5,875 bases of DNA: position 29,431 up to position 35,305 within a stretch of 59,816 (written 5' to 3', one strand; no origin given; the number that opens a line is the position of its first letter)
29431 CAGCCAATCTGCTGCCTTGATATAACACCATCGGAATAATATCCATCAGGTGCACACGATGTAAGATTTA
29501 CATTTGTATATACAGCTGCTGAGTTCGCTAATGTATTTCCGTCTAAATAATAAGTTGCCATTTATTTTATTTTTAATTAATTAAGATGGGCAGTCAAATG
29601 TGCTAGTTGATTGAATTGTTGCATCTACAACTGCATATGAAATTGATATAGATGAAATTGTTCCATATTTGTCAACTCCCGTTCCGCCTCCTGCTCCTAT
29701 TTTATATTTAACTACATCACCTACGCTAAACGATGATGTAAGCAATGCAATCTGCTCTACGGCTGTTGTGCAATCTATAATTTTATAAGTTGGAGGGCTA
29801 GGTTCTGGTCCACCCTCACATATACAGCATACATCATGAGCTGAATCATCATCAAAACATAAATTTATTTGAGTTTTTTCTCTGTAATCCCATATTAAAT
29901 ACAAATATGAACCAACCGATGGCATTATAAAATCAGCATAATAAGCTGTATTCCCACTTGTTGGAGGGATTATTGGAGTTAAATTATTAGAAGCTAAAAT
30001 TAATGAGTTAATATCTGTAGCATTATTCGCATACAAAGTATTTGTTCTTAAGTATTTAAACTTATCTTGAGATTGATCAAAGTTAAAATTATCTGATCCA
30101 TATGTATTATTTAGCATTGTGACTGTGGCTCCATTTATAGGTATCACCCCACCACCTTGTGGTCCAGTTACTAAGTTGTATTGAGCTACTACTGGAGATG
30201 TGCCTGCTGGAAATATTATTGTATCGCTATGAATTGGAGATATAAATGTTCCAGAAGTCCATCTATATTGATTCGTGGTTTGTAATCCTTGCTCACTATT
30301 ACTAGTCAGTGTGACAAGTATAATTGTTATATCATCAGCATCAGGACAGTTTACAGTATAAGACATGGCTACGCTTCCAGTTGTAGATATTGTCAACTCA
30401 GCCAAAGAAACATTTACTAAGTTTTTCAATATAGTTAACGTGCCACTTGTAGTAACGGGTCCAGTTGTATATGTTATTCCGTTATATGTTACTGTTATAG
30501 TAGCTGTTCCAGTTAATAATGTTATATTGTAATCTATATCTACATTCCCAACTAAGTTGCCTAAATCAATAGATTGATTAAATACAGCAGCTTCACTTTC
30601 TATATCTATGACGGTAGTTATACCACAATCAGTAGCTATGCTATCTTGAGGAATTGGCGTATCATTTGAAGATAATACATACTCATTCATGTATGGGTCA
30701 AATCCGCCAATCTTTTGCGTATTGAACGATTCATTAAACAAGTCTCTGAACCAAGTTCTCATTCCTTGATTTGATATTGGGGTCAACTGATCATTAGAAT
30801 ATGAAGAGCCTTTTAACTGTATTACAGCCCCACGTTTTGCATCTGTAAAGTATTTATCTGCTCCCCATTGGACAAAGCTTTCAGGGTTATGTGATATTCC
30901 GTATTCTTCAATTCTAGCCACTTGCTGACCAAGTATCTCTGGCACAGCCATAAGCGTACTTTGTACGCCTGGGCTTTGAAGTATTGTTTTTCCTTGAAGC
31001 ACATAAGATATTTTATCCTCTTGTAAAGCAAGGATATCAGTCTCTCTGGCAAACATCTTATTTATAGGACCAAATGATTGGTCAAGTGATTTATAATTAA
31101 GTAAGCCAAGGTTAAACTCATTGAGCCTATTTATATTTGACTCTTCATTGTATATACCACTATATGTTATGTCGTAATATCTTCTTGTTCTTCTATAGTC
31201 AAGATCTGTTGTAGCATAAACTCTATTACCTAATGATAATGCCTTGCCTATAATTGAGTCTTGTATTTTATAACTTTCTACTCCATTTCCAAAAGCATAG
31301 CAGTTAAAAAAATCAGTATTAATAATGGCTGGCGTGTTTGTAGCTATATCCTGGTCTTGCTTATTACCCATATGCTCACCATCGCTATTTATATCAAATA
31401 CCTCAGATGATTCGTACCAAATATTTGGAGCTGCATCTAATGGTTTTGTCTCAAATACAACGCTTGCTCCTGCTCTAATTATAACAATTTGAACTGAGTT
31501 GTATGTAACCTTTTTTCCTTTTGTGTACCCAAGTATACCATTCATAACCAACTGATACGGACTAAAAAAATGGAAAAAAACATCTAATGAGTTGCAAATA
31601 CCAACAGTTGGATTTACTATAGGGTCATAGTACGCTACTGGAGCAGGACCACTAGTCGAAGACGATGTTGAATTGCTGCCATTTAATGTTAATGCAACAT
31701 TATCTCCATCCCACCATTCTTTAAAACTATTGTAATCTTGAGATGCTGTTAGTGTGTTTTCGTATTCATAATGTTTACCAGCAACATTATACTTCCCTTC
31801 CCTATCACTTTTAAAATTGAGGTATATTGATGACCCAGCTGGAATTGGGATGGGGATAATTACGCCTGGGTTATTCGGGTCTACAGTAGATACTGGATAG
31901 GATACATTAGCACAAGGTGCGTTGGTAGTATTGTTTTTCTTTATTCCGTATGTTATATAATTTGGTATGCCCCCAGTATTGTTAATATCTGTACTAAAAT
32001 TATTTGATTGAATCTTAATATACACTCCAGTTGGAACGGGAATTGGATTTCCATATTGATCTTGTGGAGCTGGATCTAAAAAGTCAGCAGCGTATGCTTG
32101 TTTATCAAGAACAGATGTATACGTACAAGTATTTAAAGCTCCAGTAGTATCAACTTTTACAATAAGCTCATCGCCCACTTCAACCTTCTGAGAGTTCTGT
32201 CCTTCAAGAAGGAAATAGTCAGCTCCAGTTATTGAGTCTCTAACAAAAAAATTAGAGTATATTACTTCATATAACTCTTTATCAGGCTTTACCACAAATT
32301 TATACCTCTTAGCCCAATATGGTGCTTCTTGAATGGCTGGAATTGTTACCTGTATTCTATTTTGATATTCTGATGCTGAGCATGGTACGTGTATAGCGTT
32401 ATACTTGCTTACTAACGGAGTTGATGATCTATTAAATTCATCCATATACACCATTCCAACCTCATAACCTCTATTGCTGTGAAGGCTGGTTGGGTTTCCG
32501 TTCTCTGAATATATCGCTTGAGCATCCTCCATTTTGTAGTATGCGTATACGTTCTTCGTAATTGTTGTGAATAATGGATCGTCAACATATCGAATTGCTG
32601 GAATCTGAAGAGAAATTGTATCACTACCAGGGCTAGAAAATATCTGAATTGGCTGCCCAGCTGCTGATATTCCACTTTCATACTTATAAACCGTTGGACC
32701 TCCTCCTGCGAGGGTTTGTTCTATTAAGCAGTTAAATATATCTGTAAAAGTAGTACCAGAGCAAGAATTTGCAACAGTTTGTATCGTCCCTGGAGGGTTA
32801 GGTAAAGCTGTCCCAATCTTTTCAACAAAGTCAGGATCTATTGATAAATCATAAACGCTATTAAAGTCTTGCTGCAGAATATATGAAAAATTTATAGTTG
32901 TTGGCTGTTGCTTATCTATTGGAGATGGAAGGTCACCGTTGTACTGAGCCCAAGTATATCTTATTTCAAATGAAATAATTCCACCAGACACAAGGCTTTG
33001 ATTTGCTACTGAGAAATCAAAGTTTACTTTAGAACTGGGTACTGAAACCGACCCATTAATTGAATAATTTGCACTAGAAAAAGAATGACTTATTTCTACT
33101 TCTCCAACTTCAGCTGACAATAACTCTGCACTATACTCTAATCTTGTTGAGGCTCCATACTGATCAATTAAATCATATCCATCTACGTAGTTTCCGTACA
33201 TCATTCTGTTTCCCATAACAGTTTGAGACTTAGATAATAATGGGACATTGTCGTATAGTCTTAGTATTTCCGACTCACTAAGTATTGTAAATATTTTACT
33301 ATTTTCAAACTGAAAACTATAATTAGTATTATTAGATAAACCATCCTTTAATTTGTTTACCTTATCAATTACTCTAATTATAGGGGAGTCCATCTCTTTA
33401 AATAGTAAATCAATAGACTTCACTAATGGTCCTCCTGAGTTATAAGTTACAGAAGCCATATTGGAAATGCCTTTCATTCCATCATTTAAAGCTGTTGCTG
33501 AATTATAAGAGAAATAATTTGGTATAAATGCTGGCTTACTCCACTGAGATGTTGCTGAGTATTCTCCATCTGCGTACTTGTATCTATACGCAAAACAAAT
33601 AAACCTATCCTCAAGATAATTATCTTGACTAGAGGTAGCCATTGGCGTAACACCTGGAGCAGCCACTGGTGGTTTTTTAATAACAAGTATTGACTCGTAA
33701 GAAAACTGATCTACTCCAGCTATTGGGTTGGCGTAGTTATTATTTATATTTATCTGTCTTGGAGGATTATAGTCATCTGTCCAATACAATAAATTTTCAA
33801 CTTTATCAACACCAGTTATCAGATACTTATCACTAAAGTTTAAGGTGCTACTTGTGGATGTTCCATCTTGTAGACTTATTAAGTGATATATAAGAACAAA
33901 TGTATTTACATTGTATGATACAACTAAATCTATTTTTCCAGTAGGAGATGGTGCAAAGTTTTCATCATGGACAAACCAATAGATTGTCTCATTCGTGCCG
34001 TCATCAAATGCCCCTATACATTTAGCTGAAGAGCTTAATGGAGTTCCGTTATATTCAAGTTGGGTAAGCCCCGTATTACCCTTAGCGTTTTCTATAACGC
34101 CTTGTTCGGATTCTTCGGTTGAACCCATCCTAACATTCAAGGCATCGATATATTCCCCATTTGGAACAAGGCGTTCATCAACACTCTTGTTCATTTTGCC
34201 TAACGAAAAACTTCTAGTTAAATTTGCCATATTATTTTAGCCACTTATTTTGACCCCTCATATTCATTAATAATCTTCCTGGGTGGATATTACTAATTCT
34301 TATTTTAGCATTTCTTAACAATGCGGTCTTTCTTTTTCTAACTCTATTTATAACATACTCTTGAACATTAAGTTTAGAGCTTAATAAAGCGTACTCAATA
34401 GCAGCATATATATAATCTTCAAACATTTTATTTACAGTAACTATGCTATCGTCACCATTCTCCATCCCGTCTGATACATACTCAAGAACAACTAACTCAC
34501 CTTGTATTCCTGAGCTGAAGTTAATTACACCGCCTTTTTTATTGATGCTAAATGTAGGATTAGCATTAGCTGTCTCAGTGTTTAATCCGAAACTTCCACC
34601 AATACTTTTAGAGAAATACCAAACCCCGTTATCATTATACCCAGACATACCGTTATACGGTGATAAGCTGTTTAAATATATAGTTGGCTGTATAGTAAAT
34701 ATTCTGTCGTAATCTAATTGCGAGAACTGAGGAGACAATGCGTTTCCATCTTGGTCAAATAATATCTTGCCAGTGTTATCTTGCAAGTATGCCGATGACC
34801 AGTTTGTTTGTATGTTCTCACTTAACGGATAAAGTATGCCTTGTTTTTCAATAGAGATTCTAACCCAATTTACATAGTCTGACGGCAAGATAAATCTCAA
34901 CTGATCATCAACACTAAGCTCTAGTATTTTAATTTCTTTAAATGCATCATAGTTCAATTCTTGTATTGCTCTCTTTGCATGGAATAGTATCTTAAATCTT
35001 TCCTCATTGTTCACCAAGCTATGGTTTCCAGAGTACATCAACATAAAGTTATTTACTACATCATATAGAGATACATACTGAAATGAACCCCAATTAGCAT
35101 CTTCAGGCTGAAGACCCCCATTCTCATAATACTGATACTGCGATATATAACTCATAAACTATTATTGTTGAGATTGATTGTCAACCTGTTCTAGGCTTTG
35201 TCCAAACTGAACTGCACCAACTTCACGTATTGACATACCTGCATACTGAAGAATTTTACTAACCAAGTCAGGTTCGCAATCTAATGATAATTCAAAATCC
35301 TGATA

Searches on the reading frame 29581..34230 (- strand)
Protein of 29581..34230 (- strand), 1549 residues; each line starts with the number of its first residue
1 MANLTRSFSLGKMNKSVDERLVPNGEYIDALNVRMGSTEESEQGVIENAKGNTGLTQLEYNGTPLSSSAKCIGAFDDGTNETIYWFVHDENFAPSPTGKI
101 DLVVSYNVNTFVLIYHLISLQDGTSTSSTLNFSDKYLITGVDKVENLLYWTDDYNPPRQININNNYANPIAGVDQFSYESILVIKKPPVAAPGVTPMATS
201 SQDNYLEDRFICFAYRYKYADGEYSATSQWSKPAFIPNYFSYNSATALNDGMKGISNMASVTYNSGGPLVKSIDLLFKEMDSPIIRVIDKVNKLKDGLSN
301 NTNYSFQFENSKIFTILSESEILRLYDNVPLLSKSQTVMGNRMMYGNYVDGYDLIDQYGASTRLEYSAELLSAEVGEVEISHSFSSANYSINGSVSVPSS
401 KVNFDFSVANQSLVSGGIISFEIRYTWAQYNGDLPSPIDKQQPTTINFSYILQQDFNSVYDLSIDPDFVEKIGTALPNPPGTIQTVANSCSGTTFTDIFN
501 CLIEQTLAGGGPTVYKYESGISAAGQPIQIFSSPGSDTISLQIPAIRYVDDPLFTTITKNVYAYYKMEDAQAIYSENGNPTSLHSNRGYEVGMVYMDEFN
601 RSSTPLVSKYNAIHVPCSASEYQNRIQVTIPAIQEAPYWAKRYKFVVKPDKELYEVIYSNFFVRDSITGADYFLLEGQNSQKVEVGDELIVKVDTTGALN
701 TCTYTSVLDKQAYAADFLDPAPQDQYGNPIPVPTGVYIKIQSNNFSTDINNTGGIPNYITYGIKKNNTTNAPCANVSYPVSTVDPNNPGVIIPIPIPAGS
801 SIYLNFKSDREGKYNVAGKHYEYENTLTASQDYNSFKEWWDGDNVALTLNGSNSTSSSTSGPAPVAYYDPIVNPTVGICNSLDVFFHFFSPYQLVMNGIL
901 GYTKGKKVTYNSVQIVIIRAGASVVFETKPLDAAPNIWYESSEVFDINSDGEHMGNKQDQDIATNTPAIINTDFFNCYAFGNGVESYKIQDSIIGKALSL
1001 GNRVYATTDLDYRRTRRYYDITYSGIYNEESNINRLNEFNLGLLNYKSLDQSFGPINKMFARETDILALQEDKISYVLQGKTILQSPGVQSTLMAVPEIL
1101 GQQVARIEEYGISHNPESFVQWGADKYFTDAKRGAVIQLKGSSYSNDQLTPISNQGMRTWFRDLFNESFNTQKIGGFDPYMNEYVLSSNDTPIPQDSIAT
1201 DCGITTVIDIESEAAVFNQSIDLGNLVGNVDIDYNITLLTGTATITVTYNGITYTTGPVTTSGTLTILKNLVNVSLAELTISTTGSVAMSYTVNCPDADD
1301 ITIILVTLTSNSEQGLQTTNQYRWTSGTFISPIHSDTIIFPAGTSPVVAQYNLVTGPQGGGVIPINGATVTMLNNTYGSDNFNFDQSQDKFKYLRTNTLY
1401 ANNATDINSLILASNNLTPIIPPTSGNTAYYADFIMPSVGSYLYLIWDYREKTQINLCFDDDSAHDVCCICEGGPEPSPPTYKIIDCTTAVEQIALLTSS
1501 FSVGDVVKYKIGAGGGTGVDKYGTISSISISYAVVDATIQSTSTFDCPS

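Call 6: search_protein_families(library=phrogs, proteins=[window:29581-34230:-], max_evalue=0.001)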
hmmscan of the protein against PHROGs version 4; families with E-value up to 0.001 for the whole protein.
window:29581-34230:- (1549 aa): 1 family
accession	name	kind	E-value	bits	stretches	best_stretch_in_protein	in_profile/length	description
phrog_14478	-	head and packaging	2.2e-225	752.3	2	6-769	3-706/1474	virion structural protein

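Call 33: search_protein_families(library=pfam, proteins=[window:29581-34230:-], max_evalue=0.05)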
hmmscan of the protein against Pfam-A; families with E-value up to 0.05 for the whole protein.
window:29581-34230:- (1549 aa): 0 families

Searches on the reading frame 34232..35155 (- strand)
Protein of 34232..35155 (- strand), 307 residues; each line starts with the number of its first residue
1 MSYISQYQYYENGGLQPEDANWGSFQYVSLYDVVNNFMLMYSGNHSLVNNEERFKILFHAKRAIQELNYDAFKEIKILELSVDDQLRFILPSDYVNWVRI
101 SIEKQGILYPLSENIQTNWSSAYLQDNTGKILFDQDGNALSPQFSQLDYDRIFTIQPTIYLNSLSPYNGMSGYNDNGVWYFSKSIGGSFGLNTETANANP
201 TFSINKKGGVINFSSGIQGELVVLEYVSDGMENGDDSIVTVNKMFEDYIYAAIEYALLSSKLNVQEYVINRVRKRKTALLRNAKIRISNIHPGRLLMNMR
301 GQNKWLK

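Call 6: search_protein_families(library=phrogs, proteins=[window:34232-35155:-], max_evalue=0.001)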
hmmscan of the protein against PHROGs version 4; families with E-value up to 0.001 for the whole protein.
window:34232-35155:- (307 aa): 1 family
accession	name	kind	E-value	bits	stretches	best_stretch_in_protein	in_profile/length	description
phrog_13977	-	head and packaging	3.6e-52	178.5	1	18-290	12-264/273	virion structural protein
